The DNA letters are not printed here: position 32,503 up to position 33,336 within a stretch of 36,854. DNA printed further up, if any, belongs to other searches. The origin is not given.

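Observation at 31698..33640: Lower-GC two-gene islet (Mrr-like nuclease + OGG/HhH-fold-like protein) inserted between glycoside-hydrolase genes: candidate novel defence/DNA-modification-sensing module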

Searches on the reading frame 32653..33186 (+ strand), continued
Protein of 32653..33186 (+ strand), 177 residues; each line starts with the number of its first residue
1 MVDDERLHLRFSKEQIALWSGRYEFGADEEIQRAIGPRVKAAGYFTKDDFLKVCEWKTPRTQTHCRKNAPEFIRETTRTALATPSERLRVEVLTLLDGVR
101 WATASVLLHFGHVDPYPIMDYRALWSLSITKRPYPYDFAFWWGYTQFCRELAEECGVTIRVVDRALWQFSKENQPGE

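Call 64: search_protein_families(library=pfam, alignment_id=A3, max_evalue=0.00001)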
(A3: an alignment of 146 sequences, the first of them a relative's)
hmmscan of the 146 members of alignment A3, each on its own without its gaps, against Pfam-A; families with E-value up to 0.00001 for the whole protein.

A. member 1, L001:5617-5940:+ (107 aa): 0 families

B. families by the number of members that match (of 146 scanned): 124 families (the first 25 are shown)
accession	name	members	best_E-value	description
PF03167.25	UDG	5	3.1e-24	Uracil DNA glycosylase superfamily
PF00291.31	PALP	2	2.3e-46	Pyridoxal-phosphate dependent enzyme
PF06537.16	DHOR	2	2.8e-45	Di-haem oxidoreductase, putative peroxidase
PF04471.18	Mrr_cat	2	1.6e-36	Restriction endonuclease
PF14338.12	Mrr_N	2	1.1e-32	Mrr N-terminal domain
PF00271.37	Helicase_C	2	2.4e-32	Helicase conserved C-terminal domain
PF13646.12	HEAT_2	2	1.4e-27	HEAT repeats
PF13676.11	TIR_2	2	7.9e-26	TIR domain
PF09285.17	Elong-fact-P_C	2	1e-25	Elongation factor P, C-terminal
PF13649.12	Methyltransf_25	2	2e-20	Methyltransferase domain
PF13847.12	Methyltransf_31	2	9e-20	Methyltransferase domain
PF08207.18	EFP_N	2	1.7e-19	Elongation factor P (EF-P) KOW-like domain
PF08241.18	Methyltransf_11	2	2.6e-19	Methyltransferase domain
PF01132.26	EFP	2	5.5e-19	Elongation factor P (EF-P) OB domain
PF04191.18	PEMT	2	7.1e-19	Phospholipid methyltransferase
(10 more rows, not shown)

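Call 65: search_protein_families(library=padloc, alignment_id=A3, max_evalue=0.00001)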
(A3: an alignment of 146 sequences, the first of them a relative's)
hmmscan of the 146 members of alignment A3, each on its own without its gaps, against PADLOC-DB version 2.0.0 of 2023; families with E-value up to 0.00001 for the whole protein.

A. member 1, L001:5617-5940:+ (107 aa): 0 families

B. families by the number of members that match (of 146 scanned): 242 families (the first 25 are shown)
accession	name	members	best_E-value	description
PDLC04134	mad2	4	2e-13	mads_2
PDLC03657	mREase_IV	2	3.5e-94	Type IV methyl-directed restriction enzyme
PDLC04132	HNH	2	1.7e-89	-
PDLC00013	DruE1|DruE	2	4.1e-50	SNF2 family N-terminal domain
PDLC00037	DruE3|DruE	2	4.6e-37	SNF2 family N-terminal domain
PDLC00014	DruE2|DruE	2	6.2e-34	SNF2 family N-terminal domain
PDLC00036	DruE3|DruE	2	5e-29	SNF2 family N-terminal domain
PDLC00035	DruE3|DruE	2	1.6e-27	SNF2 family N-terminal domain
PDLC04796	PDC-S02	2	7.7e-27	-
PDLC04806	PDC-S02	2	2.1e-26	-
PDLC03960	SngC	2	2.5e-25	-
PDLC02861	DpdF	2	5.6e-25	DpdF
PDLC02864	DpdF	2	1.2e-23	DpdF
PDLC02503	BrxHI|BrxHII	2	4.5e-21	BrxHI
PDLC04819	PDC-S02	2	8.9e-20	-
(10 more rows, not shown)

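Call 66: search_protein_families(library=pfam, proteins=[L008:4980-5804:+, L037:6497-7471:+, L030:4714-5667:+, L071:6564-7442:+, L078:4971-5879:+, L006:6477-6965:+, L009:3086-3547:+, L005:2980-3459:+, L026:13-2895:+, L050:4621-5451:-], max_evalue=0.0001)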
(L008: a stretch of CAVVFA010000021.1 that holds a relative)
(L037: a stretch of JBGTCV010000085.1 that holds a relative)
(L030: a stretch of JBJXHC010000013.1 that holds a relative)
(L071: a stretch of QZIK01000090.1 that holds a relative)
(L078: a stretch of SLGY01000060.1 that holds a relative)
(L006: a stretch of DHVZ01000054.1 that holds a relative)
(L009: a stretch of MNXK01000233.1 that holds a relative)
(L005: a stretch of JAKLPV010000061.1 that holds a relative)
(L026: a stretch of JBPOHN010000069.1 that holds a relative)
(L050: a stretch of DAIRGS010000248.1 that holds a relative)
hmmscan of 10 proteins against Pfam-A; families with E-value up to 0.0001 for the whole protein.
L008:4980-5804:+ (274 aa): 1 family
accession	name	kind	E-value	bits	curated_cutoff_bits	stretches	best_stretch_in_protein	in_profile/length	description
PF13391.12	HNH_2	-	3.8e-13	49.5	21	1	168-219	1-66/66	HNH endonuclease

L037:6497-7471:+ (324 aa): 1 family
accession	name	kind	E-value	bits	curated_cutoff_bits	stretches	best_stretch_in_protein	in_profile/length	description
PF13391.12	HNH_2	-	6.3e-13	48.8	21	1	215-268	1-65/66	HNH endonuclease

L030:4714-5667:+ (317 aa): 2 families
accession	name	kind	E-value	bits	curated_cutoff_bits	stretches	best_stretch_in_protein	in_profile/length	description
PF02739.22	5_3_exonuc_N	-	2.8e-35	121.9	34.3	1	29-193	1-164/164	5'-3' exonuclease, N-terminal resolvase-like domain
PF01367.25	5_3_exonuc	-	3e-22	79.4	40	1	194-292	1-94/97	5'-3' exonuclease, C-terminal SAM fold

L071:6564-7442:+ (292 aa): 4 families
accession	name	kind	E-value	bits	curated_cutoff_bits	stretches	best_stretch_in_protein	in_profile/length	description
PF04471.18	Mrr_cat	-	1.4e-30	106.2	21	1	151-266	2-114/115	Restriction endonuclease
PF14338.12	Mrr_N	-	8.5e-25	87.2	29.5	1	15-97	2-84/87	Mrr N-terminal domain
PF22722.2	NA-iREase1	-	3.9e-11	43.3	27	1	158-264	1-105/106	NACHT-associated inactive Restriction Endonuclease 1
PF10356.15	RRG7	-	8.6e-05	22.5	22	0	197-224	83-110/185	Required for respiratory growth protein 7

L078:4971-5879:+ (302 aa): 4 families
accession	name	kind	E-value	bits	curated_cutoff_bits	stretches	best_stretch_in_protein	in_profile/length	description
PF04471.18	Mrr_cat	-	1.6e-36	125.3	21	1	156-276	1-115/115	Restriction endonuclease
PF14338.12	Mrr_N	-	1.1e-32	112.5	29.5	1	6-91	1-86/87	Mrr N-terminal domain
PF22722.2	NA-iREase1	-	2.3e-10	40.8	27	1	190-273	21-105/106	NACHT-associated inactive Restriction Endonuclease 1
PF13156.12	Mrr_cat_2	-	6.2e-10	39.5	22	1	190-280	26-118/127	Restriction endonuclease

L006:6477-6965:+ (162 aa): 0 families

L009:3086-3547:+ (153 aa): 0 families

L005:2980-3459:+ (159 aa): 1 family
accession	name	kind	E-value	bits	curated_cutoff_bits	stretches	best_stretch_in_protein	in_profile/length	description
PF03167.25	UDG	-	7.7e-11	42.7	24.3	1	10-155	5-139/141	Uracil DNA glycosylase superfamily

L026:13-2895:+ (960 aa): 1 family
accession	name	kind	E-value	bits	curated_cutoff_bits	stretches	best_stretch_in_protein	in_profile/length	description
PF00271.37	Helicase_C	-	1e-12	48.7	23.5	1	209-282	39-110/110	Helicase conserved C-terminal domain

L050:4621-5451:- (276 aa): 5 families
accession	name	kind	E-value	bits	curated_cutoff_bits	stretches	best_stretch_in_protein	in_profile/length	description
PF13561.12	adh_short_C2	-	1.4e-55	188.9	27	1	32-271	6-236/236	Enoyl-(Acyl carrier protein) reductase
PF00106.31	adh_short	-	3.4e-41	141.3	26.6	1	23-217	1-190/195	short chain dehydrogenase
PF23441.1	SDR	-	1.8e-13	50.9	27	1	19-269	4-254/258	SDR-like rossmann domain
PF08659.16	KR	-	4e-07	30.6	22.6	1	25-131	3-112/180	KR domain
PF01370.27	Epimerase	-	4.3e-05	23.5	20.9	1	25-195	1-161/240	NAD dependent epimerase/dehydratase family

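Call 67: search_protein_representatives(alignment_id=A1)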
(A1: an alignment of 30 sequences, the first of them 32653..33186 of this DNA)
Query: 30 sequences, 172 profile positions. Proteins with E-value up to 0.001 (for the whole library): 3021; up to 1e-10: 1762; up to 1e-30: 438. The best 150 are listed.
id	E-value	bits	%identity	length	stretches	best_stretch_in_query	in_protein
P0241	5.5e-77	273.6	-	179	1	3-171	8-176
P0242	3.0e-75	267.9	-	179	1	4-171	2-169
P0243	5.8e-73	260.5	-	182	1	3-170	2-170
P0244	8.3e-71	253.5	-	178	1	3-171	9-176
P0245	1.9e-70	252.3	-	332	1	2-171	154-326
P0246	3.3e-69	248.3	-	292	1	4-171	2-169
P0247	1.2e-68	246.5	-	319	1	3-170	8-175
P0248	2.2e-68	245.6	-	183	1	2-171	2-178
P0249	6.0e-68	244.2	-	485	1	3-171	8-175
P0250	4.8e-66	238.0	-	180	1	2-171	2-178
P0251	8.4e-66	237.2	-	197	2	3-137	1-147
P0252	1.5e-65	236.4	-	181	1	4-171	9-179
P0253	3.6e-65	235.1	-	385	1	3-171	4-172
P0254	5.8e-65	234.5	-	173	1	3-171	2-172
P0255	5.8e-65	234.4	-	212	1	3-171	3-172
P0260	1.6e-63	229.8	-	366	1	3-171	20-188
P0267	2.1e-61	222.9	-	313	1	3-171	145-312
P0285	3.6e-57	209.1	-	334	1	2-171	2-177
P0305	3.2e-55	202.7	-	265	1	5-169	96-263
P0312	2.3e-54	199.9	-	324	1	4-171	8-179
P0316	9.8e-54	197.9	-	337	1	3-171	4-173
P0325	3.6e-53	196.0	-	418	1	4-170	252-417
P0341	2.8e-51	189.9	-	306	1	3-169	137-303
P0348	1.0e-50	188.1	-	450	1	15-170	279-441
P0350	1.7e-50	187.4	-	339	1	2-170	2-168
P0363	5.2e-49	182.5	-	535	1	3-168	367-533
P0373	2.1e-48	180.5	-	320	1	7-170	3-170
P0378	3.2e-48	179.9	-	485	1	3-171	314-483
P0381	4.9e-48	179.3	-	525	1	3-171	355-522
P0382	6.0e-48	179.0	-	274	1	6-171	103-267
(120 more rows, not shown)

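Call 68: search_protein_families(library=pfam, proteins=[P0245, P0249, P0253, P0260, P0267, P0325, P0348, P0363, P0378, P0381], max_evalue=0.01)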
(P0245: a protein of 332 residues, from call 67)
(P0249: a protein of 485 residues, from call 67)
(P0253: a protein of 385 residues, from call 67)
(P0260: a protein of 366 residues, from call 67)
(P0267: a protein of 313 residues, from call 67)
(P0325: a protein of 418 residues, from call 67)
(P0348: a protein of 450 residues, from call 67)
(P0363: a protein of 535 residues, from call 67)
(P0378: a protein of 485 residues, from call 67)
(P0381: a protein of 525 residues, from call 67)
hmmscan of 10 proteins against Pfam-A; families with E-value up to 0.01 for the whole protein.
P0245 (332 aa): 0 families

P0249 (485 aa): 3 families
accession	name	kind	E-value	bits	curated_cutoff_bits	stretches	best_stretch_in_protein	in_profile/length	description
PF04250.19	DUF429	-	4.9e-49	167.4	23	1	267-473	1-212/214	Protein of unknown function (DUF429)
PF13384.12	HTH_23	-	4.4e-06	26.8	24.6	1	207-241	12-46/50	Homeodomain-like domain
PF13551.12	HTH_29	-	0.0019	18.7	28.1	0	210-238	9-38/64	Winged helix-turn helix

P0253 (385 aa): 0 families

P0260 (366 aa): 0 families

P0267 (313 aa): 0 families

P0325 (418 aa): 1 family
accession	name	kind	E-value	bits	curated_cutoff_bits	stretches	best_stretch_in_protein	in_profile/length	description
PF04250.19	DUF429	-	1.8e-52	178.6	23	1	6-225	1-213/214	Protein of unknown function (DUF429)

P0348 (450 aa): 1 family
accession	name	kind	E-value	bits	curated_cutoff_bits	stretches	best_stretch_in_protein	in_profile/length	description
PF00082.27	Peptidase_S8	-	1.1e-26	94.3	21.8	1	27-257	1-278/288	Subtilase family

P0363 (535 aa): 2 families
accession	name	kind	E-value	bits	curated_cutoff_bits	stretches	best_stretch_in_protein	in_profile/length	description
PF12787.12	EcsC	-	3.5e-15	56.8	30.4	1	55-296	38-236/240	EcsC protein family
PF21790.3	OGG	-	0.0094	16.1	27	0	413-527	63-200/201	Putative 8-oxoguanine DNA glycosylase OGG-like protein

P0378 (485 aa): 0 families

P0381 (525 aa): 1 family
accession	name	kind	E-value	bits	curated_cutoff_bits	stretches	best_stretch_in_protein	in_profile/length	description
PF12787.12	EcsC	-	2e-23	83.8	30.4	1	52-304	34-240/240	EcsC protein family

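Call 70: search_protein_families(library=pfam, proteins=[P0246, P0247, P0285, P0312, P0316, P0341, P0350, P0373, P0305, P0382], max_evalue=0.01)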
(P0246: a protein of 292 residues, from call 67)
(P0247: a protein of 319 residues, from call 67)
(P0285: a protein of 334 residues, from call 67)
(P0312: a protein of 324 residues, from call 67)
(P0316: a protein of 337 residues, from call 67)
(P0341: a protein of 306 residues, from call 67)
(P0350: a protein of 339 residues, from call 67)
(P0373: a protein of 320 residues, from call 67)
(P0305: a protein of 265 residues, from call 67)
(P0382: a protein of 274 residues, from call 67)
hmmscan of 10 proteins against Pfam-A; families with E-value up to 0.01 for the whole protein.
P0246 (292 aa): 0 families

P0247 (319 aa): 1 family
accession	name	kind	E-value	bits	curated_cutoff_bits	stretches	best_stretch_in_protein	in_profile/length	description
PF13646.12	HEAT_2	-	0.00029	21.5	27.7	1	67-129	26-88/88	HEAT repeats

P0285 (334 aa): 0 families

P0312 (324 aa): 0 families

P0316 (337 aa): 1 family
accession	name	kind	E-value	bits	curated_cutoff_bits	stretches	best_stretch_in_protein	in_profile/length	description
PF19827.4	DUF6308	-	0.00097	19.5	27.3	1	59-119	70-132/193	Family of unknown function (DUF6308)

P0341 (306 aa): 0 families

P0350 (339 aa): 1 family
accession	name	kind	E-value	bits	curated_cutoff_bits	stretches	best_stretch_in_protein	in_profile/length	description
PF21818.3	DUF6884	-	7.6e-37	126.9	30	1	201-334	1-134/135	Family of unknown function (DUF6884)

P0373 (320 aa): 0 families

P0305 (265 aa): 1 family
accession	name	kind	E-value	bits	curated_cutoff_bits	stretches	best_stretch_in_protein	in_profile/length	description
PF14311.12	DUF4379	-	1.3e-14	54.6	24.5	1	16-70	1-55/56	Probable Treble clef zinc finger domain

P0382 (274 aa): 1 family
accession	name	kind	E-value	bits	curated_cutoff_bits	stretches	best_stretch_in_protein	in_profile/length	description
PF24698.1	DUF7662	-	1.4e-13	50.9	26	1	16-88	1-71/72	Domain of unknown function (DUF7662)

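Call 72: search_protein_families(library=pfam, alignment_id=A1, max_evalue=1)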
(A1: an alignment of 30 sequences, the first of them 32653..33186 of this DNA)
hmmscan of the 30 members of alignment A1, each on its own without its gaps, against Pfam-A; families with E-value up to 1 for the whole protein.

A. member 1, window:32653-33186:+ (177 aa): 4 families
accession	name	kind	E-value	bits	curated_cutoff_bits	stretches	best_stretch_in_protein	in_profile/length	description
PF00607.25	Gag_p24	-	0.066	13.6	24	1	11-82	53-122/128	gag protein p24 N-terminal domain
PF13384.12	HTH_23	-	0.12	12.7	24.6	0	84-109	2-28/50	Homeodomain-like domain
PF10371.14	EKR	-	0.17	12.2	27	1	63-98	6-40/55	Domain of unknown function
PF13545.12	HTH_Crp_2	-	0.21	12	27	0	150-172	27-49/70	Crp-like helix-turn-helix domain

B. families by the number of members that match (of 30 scanned): 15 families
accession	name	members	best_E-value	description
PF13384.12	HTH_23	4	0.0023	Homeodomain-like domain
PF07572.17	BCNT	2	0.0081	Bucentaur or craniofacial development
PF00356.27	LacI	2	0.027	Bacterial regulatory proteins, lacI family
PF13646.12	HEAT_2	1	0.063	HEAT repeats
PF00607.25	Gag_p24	1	0.066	gag protein p24 N-terminal domain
PF22448.1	RepB_primase_C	1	0.095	RepB DNA-primase C-terminal helical domain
PF15076.11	DUF4543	1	0.11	Domain of unknown function (DUF4543)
PF13817.11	DDE_Tnp_IS66_C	1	0.12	IS66 C-terminal element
PF19981.4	DUF6417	1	0.14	Family of unknown function (DUF6417)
PF16901.10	DAO_C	1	0.15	C-terminal domain of alpha-glycerophosphate oxidase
PF10371.14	EKR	1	0.17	Domain of unknown function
PF01291.22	LIF_OSM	1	0.19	LIF / OSM family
PF19188.5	AGRB_N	1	0.2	Adhesion GPCR B N-terminal region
PF13545.12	HTH_Crp_2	1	0.21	Crp-like helix-turn-helix domain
PF12426.13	DUF3674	1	0.21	RNA dependent RNA polymerase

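Call 91: search_dna_similar(query=window:32653-33186:+, collection=plasmids, mode=protein, max_evalue=0.001, max_rows=15)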
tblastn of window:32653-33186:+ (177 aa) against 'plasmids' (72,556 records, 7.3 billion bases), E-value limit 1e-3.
Records with a match: 4; places in all: 4; records where one place covers at least 80% of the query: 0.
Best place of each record, by identity: <60% 4.
By first word of the organism name: Deinococcus 1; Halomontanus 1; Halobellus 1; Halomicrococcus 1.
By predicted mobility (MOB-suite, as given by PLSDB): non-mobilizable 4.
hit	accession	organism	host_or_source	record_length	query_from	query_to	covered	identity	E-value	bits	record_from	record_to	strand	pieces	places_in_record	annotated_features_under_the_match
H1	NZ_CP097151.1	Deinococcus sp. QL22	-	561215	52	175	70%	50.8%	1e-35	137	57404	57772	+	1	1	hypothetical protein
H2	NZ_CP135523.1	Halomontanus rarus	Salt lake,Salt lake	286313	47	172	71%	31.8%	3e-9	62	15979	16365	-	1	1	none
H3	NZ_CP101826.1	Halobellus ramosii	cell cuture,a brine sample of the ...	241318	39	167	73%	27.1%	8e-5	49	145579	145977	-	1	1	hypothetical protein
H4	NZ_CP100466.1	Halomicrococcus gelatinilyticus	cell culture,sediment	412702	66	170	59%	30.6%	5e-4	47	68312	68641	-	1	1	hypothetical protein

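Call 95: search_dna_similar(query=window:32653-33186:+, collection=phages, mode=protein, max_evalue=0.001, max_rows=15)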
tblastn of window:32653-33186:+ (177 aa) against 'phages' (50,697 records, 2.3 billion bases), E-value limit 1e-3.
Records with a match: 2; places in all: 2; records where one place covers at least 80% of the query: 2.
Best place of each record, by identity: <60% 2.
By first word of the organism name: Haloarcula 2.
By host as written in the record: Haloarcula hispanica 2.
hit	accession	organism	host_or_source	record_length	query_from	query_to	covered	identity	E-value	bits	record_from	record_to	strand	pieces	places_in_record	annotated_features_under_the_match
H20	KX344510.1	Haloarcula hispanica pleomorphic virus 3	Haloarcula hispanica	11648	29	172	81%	27.6%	7e-5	48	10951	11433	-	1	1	putative protein 17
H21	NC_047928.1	Haloarcula hispanica pleomorphic virus 3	Haloarcula hispanica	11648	29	172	81%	27.6%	7e-5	48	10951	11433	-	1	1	putative protein 17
